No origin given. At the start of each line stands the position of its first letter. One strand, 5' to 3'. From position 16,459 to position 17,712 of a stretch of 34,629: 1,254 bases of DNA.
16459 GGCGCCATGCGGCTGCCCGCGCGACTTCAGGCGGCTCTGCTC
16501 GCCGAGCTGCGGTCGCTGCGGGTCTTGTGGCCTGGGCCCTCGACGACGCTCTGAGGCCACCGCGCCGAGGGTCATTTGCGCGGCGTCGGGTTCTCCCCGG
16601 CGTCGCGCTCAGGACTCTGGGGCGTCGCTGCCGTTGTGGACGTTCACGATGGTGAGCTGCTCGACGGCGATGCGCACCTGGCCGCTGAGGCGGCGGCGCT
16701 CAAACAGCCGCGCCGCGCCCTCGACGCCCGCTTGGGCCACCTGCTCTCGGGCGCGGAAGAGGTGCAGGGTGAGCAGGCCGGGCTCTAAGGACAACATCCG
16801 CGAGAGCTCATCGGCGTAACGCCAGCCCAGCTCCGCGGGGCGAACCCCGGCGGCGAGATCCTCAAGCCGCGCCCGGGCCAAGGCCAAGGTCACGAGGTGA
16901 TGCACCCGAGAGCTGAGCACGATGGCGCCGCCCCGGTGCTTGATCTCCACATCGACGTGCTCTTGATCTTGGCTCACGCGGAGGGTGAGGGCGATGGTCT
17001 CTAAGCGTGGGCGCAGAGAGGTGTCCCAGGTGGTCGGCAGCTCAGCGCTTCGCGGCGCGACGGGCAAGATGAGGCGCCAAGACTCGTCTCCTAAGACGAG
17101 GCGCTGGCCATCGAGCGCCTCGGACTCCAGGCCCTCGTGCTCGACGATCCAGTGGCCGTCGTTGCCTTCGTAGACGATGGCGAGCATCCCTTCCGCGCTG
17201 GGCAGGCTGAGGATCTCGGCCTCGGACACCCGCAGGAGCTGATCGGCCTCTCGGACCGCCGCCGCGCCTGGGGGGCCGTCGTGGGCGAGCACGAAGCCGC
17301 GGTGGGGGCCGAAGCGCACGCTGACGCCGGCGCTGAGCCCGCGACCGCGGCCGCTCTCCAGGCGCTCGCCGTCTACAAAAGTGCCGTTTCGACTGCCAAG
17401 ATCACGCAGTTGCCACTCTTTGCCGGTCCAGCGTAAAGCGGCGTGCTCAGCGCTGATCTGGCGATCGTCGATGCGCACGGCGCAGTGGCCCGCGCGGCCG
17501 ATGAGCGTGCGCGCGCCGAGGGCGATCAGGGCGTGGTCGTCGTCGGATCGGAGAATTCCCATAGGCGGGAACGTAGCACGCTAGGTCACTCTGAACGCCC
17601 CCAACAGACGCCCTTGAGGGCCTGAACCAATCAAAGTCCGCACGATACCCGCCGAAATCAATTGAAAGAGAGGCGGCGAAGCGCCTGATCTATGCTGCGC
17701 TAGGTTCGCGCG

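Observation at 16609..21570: FHA protein, caspase-family protease and Ser/Thr kinase::FGE fusion form a compact signalling cluster with convergently overlapping 3' ends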

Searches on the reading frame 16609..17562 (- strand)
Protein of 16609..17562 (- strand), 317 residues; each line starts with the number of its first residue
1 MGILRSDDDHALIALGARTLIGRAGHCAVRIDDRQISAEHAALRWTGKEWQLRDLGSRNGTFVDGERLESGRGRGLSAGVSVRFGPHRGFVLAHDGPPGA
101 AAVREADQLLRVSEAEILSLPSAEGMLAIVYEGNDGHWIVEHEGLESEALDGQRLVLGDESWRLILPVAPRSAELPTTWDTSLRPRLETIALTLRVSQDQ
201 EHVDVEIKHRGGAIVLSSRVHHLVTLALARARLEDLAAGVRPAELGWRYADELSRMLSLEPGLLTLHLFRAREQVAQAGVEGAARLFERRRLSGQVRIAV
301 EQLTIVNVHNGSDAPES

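Call 4: search_protein_families(library=pfam, proteins=[window:16609-17562:-], max_evalue=0.01)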
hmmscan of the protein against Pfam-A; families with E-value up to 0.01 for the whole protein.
window:16609-17562:- (317 aa): 2 families
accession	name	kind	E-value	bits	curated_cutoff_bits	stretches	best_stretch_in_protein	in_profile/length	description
PF00498.31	FHA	-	1.9e-17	63.9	20.7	1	19-85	1-67/67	FHA domain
PF16697.10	Yop-YscD_cpl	-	2.8e-11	43.9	33.2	1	17-85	17-84/94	Inner membrane component of T3SS, cytoplasmic domain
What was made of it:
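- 16609..17562 (-): FHA-wHTH regulator gene ('FHA-X'), 317 aa. Pfam FHA 1.9e-17 (call 4).
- On FHA domain: PF00498 at 1.9e-17 (call 4).
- Checked: Pfam hits (call 4), all above the curated cut-offs: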

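Call 5: search_protein_families(library=ncbifam, proteins=[window:16609-17562:-], max_evalue=0.01)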
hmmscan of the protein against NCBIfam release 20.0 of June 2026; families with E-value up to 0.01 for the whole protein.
window:16609-17562:- (317 aa): 6 families
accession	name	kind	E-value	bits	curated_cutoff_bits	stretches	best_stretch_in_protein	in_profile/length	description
NF049868.1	FhaB_Rv0019c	equivalog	3.6e-14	53.1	125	1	17-85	86-152/158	FHA domain-containing protein FhaB/FipA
TIGR03354.1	VI_FHA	hypoth_equivalog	5e-08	33.2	120.25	1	20-86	27-96/420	type VI secretion system-associated FHA domain protein TagH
NF041660.2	oxygluDhInhib_OdhI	equivalog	2e-07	31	200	1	19-88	58-124/130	oxoglutarate dehydrogenase inhibitor Odhl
NF052403.1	ESX1TransRegEspM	equivalog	3.2e-06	26.3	550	1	9-93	21-102/367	ESX-1 type VII secretion system transcriptional regulator EspM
NF052573.1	HisKinEspAMyxo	equivalog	0.0001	20.5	1400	1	19-71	48-101/755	serine histidine kinase EspA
NF033760.1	gliding_GltG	equivalog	0.00089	17.9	650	1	21-107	28-109/650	adventurous gliding motility protein GltG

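Call 14: search_protein_families(library=padloc, proteins=[window:16609-17562:-], max_evalue=0.01)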
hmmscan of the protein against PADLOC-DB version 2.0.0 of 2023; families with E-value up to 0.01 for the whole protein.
window:16609-17562:- (317 aa): 0 families

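Call 30: search_solved_structures(query=A2, max_evalue=1)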
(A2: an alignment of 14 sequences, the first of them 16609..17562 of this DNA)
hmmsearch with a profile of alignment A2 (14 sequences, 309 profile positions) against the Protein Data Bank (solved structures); distinct sequences matched with E-value up to 1: 56.
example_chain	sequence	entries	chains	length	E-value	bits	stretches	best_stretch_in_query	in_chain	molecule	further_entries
4jon_A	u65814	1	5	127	1.7e-11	47.1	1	20-100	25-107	Centrosomal protein of 170 kDa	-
2n84_A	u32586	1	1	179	3e-11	46.3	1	19-99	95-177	Uncharacterized protein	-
6i2q_B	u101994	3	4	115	4.4e-10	42.5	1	19-91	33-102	Glycogen accumulation regulator GarA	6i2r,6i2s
1mzk_A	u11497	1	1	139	7e-10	41.8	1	21-91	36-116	KINASE ASSOCIATED PROTEIN PHOSPHATASE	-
8p5r_G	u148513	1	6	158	8.5e-10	41.5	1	20-91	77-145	Glycogen accumulation regulator GarA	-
4h87_A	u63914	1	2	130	1.2e-09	41.1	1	17-91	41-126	Kanadaptin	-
1uht_A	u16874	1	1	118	1.2e-09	41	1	21-92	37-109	expressed protein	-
2kkl_A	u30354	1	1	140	2.5e-09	40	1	19-92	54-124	Uncharacterized protein Mb1858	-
2kfu_A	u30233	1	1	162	3.8e-09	39.4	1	19-91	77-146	Rv1827 pThr 22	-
6i2p_D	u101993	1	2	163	3.9e-09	39.3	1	19-91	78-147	Glycogen accumulation regulator GarA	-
6hc0_B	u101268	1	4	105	4e-09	39.3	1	17-87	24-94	GGDEF domain protein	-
6hc1_A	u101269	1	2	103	4e-09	39.3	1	17-87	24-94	GGDEF domain protein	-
3po8_A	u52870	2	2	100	4e-09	39.3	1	18-90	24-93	Putative uncharacterized protein TB39.8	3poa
2lc1_A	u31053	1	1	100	5e-09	39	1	18-89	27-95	Putative uncharacterized protein TB39.8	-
7rj3_A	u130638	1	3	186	5.1e-09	38.9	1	19-91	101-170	Glycogen accumulation regulator GarA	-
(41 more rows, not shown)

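Call 36: predict_structure(alignment_id=A2)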
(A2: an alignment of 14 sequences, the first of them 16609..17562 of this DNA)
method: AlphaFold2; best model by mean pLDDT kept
length: 317 residues; sequences in the alignment: 14
mean_pLDDT: 81.4   pTM: 0.54
mean pLDDT of the five models: 81.4, 80.4, 76.9, 69.7, 64.7
residues with pLDDT >= 90: 102; 70-90: 173; 50-70: 17; < 50: 25
segments of 3 or more residues with pLDDT < 50: 170-185, 310-317
pLDDT, mean of each block of 10 residues (from residue 1): 89 87 82 84 88 86 91 89 88 90 94 85 84 81 89 93 82 39 53 87 85 82 91 89 79 82 76 82 75 75 80 34
secondary structure, 60 per line:
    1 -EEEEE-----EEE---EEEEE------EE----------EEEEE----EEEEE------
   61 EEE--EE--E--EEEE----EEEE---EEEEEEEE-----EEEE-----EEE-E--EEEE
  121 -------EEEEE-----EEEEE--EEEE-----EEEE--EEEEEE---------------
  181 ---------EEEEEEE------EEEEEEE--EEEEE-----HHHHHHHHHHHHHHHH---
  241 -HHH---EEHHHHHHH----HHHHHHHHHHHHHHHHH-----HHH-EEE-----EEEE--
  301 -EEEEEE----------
elements in order: E2-6 E12-14 E18-22 E41-45 E50-54 E61-63 E73-76 E81-84 E88-95 E101-104 E110-112 E117-120 E128-132 E138-142 E145-148 E154-157 E160-165 E190-196 E203-209 E212-216 H222-237 H250-256 H261-277 E287-289 E295-298 E302-307
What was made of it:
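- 16609..17562 (-): The AlphaFold model has pLDDT 81 (call 36).
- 17068..17265 (-): Middle all-beta domain (aa 100-165), unassigned. Secondary structure of the model (call 36).
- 17029..17031 (-): Thr178 codon: an invariant Thr (T-T-W-D) in the disordered linker (aa 170-185, pLDDT<50), a candidate phospho-acceptor or FHA-docking site. The linker is low-confidence in the model (call 36).
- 16642..16995 (-): OmpR/PhoB-type winged-helix DNA-binding domain (aa 190-307); recognition helix about aa 261-277, including His267. Topology beta3-alpha1-alpha2-alpha3-hairpin (call 36).
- On OmpR/PhoB-type winged-helix DNA-binding domain: Model topology (call 36).
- On EmbR/SARP regulators: The domain order is reversed and no BTAD is present (calls 4, 36).
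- The model has pLDDT 81 (call 36).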

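Call 39: fold_search(model_id=the predicted structure, library=pdb)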
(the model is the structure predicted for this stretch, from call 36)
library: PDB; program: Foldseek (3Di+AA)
matches with E <= 10: 1344; with E <= 0.001: 128
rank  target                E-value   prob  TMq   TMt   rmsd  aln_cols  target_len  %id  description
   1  4jon_A                1.5e-07  1.00  0.28  0.70   1.7        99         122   26  Crystal structure of a centrosomal protein 170kDa, transcript variant beta (CEP170) from Homo sapiens at 2.15 A resolu (released 2013-04-17)
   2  2ff4_A                2.6e-07  1.00  0.27  0.23   1.8        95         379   28  Mycobacterium tuberculosis EmbR in complex with low affinity phosphopeptide (released 2006-01-24)
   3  4jon_E                2.7e-07  1.00  0.28  0.70   1.6        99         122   26  Crystal structure of a centrosomal protein 170kDa, transcript variant beta (CEP170) from Homo sapiens at 2.15 A resolu (released 2013-04-17)
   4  3po8                  2.7e-07  1.00  0.26  0.81   2.5        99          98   28  Structural and functional analysis of phosphothreonine-dependent FHA domain interactions (released 2011-01-26)
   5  3poa_A                3.6e-07  1.00  0.26  0.82   2.0        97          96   28  Structural and functional analysis of phosphothreonine-dependent FHA domain interactions (released 2011-01-26)
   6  4jon_B                3.6e-07  1.00  0.27  0.66   2.3        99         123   25  Crystal structure of a centrosomal protein 170kDa, transcript variant beta (CEP170) from Homo sapiens at 2.15 A resolu (released 2013-04-17)
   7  3oun_A                3.8e-07  1.00  0.27  0.88   1.4        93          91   29  Crystal structure of the FhaA FHA domain complexed with the intracellular domain of Rv3910 (released 2012-02-08)
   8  4jon_C                4.3e-07  1.00  0.28  0.72   1.6        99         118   26  Crystal structure of a centrosomal protein 170kDa, transcript variant beta (CEP170) from Homo sapiens at 2.15 A resolu (released 2013-04-17)
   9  2ff4_B                5.3e-07  1.00  0.28  0.24   0.9        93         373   28  Mycobacterium tuberculosis EmbR in complex with low affinity phosphopeptide (released 2006-01-24)
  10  2fez                  5.6e-07  1.00  0.28  0.24   0.9        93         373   28  Mycobacterium tuberculosis EmbR (released 2006-01-24)
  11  4h87_A                6.0e-07  1.00  0.26  0.63   3.7       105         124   28  Crystal structure of a FHA domain of kanadaptin (SLC4A1AP) from Homo sapiens at 1.55 A resolution (released 2012-10-10)
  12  4jon_D                6.3e-07  1.00  0.28  0.72   1.6        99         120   26  Crystal structure of a centrosomal protein 170kDa, transcript variant beta (CEP170) from Homo sapiens at 2.15 A resolu (released 2013-04-17)
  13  4qcj                  7.0e-07  1.00  0.27  0.80   2.1       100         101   27  Crystal Structure of OdhI from Corynebacterium glutamicum (released 2014-07-02)
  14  6i2r_B                7.9e-07  1.00  0.27  0.89   1.5        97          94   28  Crystal structure of the SucA domain of Mycobacterium smegmatis KGD (alpha-ketoglutarate decarboxylase), mutant R802A, (released 2019-05-22)
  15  4h87_B                9.3e-07  1.00  0.26  0.65   3.2       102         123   27  Crystal structure of a FHA domain of kanadaptin (SLC4A1AP) from Homo sapiens at 1.55 A resolution (released 2012-10-10)
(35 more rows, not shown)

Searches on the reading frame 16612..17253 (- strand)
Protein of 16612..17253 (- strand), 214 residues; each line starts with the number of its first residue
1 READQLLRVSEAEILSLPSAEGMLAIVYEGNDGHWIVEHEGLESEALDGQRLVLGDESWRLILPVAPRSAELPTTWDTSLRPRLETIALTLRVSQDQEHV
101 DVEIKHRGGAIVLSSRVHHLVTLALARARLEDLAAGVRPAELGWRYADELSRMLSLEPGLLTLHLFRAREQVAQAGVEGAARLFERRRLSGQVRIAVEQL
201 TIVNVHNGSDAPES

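Call 22: find_homologous_proteins(query=window:16612-17253:-, max_evalue=0.001)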
Query seq(214 aa) (214 aa): 16 proteins with E <= 0.001 among 2385 candidates.
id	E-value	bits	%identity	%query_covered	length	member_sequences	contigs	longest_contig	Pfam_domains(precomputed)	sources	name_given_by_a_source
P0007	7.3e-118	410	92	100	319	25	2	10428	PF00498.32,PF16697.11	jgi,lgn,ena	jgi:hypothetical protein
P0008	3.2e-112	391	89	98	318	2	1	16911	PF00498.32,PF16697.11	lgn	-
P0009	3.5e-68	248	60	93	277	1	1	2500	PF00498.32,PF16697.11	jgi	jgi:hypothetical protein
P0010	1.1e-57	213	55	93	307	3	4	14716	PF00498.32,PF16697.11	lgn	-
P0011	1.3e-57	213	54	95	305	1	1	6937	PF00498.32,PF16697.11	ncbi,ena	-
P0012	4.6e-57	211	52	95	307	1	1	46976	PF00498.32,PF16697.11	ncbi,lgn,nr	ncbi:MAG: FHA domain-containing protein [Pseudomonadota bacterium]|nr:FHA domain-containing protein 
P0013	1.6e-53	200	51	96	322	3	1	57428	PF00498.32,PF16697.11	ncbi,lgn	-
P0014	4.1e-52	195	50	95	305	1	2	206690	PF00498.32,PF16697.11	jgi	jgi:hypothetical protein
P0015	4.4e-44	169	46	93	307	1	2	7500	PF00498.32,PF16697.11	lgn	-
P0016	6.5e-43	165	44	94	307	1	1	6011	PF00498.32,PF16697.11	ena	-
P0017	4.1e-34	136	43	95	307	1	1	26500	PF00498.32,PF16697.11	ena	-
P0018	4.2e-31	126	41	90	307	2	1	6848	PF00498.32,PF16697.11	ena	-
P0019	8.0e-30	122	41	93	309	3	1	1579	PF00498.32,PF16697.11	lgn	-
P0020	4.5e-25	107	41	91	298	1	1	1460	PF00498.32,PF16697.11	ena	-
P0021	5.8e-25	106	38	94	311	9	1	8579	PF00498.32,PF16697.11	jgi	jgi:hypothetical protein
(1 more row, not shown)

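Call 23: find_encoding_contigs(protein=P0014, flank=8000, max_places=2)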
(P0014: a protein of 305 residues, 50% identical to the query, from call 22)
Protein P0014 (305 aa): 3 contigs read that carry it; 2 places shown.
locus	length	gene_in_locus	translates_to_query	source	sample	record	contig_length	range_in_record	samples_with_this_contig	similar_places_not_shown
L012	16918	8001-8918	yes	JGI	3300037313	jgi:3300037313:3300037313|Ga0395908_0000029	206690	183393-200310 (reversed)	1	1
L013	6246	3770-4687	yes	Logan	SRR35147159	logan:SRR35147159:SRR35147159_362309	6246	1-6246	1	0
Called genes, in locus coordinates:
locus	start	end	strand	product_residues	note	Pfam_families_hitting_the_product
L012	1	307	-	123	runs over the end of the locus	-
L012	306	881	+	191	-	-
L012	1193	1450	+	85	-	-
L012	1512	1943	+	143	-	PF18480:DUF5615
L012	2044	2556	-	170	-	-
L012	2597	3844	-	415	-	PF06441:EHN, PF00561:Abhydrolase_1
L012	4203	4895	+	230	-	PF01965:DJ-1_PfpI, PF17124:ThiJ_like (faint)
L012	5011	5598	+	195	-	-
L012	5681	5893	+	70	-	-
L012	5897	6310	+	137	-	-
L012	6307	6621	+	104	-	-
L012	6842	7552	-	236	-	-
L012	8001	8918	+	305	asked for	PF16697:Yop-YscD_cpl, PF00498:FHA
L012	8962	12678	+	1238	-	PF00069:Pkinase, PF07714:PK_Tyr_Ser-Thr, PF13424:TPR_12, PF17874:TPR_MalT, PF13424:TPR_12, PF17874:TPR_MalT, PF13424:TPR_12, PF17874:TPR_MalT, +12 more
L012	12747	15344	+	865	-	PF13385:Laminin_G_3, PF02412:TSP_3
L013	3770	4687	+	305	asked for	PF16697:Yop-YscD_cpl, PF00498:FHA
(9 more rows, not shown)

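Call 24: find_encoding_contigs(protein=P0013, flank=8000, max_places=2)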
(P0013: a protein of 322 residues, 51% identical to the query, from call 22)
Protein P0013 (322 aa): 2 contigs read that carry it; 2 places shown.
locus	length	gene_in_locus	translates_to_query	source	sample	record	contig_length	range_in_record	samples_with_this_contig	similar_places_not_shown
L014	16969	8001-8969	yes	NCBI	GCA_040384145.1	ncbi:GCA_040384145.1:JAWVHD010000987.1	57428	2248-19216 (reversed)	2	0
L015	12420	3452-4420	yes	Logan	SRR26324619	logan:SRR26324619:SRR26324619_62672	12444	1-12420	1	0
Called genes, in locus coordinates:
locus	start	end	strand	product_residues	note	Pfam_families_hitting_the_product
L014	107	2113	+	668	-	-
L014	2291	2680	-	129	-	-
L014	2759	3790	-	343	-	PF00106:adh_short, PF01370:Epimerase (weak), PF08659:KR (weak), PF13561:adh_short_C2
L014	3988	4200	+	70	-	-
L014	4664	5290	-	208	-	PF00440:TetR_N (weak), PF02909:TetR_C_1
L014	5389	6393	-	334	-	PF08240:ADH_N, PF00107:ADH_zinc_N, PF13602:ADH_zinc_N_2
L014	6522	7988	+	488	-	-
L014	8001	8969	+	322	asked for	PF16697:Yop-YscD_cpl, PF00498:FHA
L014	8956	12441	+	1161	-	PF00069:Pkinase, PF07714:PK_Tyr_Ser-Thr, PF13191:AAA_16 (weak), PF25872:HTH_77 (weak), PF13424:TPR_12, PF13424:TPR_12, PF17874:TPR_MalT, PF13424:TPR_12, +10 more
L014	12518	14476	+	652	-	PF02412:TSP_3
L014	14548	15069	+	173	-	-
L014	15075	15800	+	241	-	PF01509:TruB_N, PF16198:TruB_C_2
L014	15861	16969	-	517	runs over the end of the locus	PF11617:Cu-binding_MopE, PF02191:OLF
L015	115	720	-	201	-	PF00440:TetR_N (weak), PF02909:TetR_C_1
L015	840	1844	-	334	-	PF08240:ADH_N, PF00107:ADH_zinc_N, PF13602:ADH_zinc_N_2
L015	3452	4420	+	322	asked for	PF16697:Yop-YscD_cpl, PF00498:FHA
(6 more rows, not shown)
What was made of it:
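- FHA-X also pairs with kinase-STAND-TPR proteins (calls 23, 24).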

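Call 25: find_encoding_contigs(protein=P0017, flank=8000, max_places=2)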
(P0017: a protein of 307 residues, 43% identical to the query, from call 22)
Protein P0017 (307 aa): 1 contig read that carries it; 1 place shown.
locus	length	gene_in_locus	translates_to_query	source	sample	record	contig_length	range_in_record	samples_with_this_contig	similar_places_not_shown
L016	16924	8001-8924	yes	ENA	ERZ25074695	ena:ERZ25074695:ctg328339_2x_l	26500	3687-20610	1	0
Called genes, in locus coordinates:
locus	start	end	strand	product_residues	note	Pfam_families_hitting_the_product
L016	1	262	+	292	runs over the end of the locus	PF01370:Epimerase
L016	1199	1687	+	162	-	PF01980:TrmO_N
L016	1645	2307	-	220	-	-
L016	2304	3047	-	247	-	PF23023:Anti-Pycsar_Apyc1 (faint), PF00753:Lactamase_B, PF12706:Lactamase_B_2 (weak)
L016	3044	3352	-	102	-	-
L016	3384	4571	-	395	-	PF00072:Response_reg, PF02518:HATPase_c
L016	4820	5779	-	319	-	PF02595:Gly_kinase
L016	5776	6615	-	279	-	PF00657:Lipase_GDSL (weak), PF13472:Lipase_GDSL_2 (faint), PF19040:SGNH (faint)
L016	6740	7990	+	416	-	-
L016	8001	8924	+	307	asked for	PF16697:Yop-YscD_cpl (weak), PF00498:FHA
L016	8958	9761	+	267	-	-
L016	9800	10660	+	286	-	PF00034:Cytochrom_C, PF13442:Cytochrome_CBB3 (weak)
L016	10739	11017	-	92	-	-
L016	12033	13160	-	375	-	PF02861:Clp_N, PF13191:AAA_16, PF23569:NBD_SMAX1 (weak), PF00004:AAA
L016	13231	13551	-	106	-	PF02617:ClpS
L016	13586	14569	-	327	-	PF06089:Asparaginase_II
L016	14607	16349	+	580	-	PF00082:Peptidase_S8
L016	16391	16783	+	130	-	PF04379:DUF525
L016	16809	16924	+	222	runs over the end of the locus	PF00730:HhH-GPD, PF00633:HHH (weak)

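Call 26: find_encoding_contigs(protein=P0021, flank=8000, max_places=2)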
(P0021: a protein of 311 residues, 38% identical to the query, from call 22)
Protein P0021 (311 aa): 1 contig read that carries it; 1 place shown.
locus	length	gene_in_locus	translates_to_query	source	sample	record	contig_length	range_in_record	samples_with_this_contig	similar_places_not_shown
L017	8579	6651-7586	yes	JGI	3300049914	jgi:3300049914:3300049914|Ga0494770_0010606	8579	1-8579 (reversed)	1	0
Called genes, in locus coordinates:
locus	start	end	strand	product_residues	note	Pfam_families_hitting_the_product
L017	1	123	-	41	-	?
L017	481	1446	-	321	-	-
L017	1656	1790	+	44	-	PF00563:EAL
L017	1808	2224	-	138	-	PF01850:PIN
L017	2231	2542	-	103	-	PF08279:HTH_11 (weak)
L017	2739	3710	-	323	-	-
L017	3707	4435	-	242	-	-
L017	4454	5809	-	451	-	-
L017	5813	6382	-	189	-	-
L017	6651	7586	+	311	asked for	PF16697:Yop-YscD_cpl, PF00498:FHA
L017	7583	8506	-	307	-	PF00932:LTD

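Call 33: search_protein_families(library=pfam, proteins=[L014:6522-7988:+, L016:6740-7990:+, L016:8958-9761:+], max_evalue=0.1)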
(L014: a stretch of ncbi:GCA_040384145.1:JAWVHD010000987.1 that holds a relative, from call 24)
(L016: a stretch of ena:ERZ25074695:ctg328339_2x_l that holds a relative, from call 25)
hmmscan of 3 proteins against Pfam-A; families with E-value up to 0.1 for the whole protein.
L014:6522-7988:+ (488 aa): 1 family
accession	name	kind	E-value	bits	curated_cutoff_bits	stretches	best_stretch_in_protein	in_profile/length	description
PF11617.13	Cu-binding_MopE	-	1.4e-08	35.3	27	1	72-100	1-29/30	Putative metal-binding motif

L016:6740-7990:+ (416 aa): 0 families

L016:8958-9761:+ (267 aa): 0 families
